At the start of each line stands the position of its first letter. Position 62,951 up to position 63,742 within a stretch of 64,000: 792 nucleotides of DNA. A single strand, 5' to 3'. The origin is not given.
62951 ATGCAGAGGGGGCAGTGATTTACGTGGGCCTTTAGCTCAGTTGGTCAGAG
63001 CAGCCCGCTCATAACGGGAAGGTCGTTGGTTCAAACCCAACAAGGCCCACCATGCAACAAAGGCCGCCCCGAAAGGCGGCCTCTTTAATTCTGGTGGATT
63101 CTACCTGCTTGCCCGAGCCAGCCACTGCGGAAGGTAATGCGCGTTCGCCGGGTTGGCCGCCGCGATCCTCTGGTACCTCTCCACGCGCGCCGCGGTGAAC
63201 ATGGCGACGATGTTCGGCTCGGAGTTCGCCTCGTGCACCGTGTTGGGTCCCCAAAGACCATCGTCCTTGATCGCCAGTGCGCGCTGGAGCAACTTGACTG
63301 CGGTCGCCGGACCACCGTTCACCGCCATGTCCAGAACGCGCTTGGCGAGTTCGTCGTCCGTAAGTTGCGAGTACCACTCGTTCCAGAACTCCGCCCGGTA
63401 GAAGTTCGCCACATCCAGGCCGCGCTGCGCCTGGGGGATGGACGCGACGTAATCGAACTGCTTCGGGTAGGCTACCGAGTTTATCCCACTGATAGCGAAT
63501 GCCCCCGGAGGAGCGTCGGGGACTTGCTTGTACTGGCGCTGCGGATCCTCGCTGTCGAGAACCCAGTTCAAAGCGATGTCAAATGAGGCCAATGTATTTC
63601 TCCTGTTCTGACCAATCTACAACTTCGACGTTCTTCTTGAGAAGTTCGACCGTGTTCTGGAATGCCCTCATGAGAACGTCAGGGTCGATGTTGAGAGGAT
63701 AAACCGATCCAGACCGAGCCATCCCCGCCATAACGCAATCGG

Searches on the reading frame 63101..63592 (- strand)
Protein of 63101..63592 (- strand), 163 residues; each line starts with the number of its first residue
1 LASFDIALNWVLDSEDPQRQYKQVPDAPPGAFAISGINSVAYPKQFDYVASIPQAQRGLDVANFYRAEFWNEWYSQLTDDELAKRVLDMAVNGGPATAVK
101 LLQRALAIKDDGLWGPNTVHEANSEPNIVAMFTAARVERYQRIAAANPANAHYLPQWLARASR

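Call 49: search_protein_families(library=pfam, proteins=[window:63101-63592:-], max_evalue=0.001)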
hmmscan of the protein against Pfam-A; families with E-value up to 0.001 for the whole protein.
window:63101-63592:- (163 aa): 1 family
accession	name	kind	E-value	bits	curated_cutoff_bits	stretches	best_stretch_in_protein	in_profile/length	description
PF09374.15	PG_binding_3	-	5e-08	33.5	24.6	1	98-161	2-75/76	Predicted Peptidoglycan domain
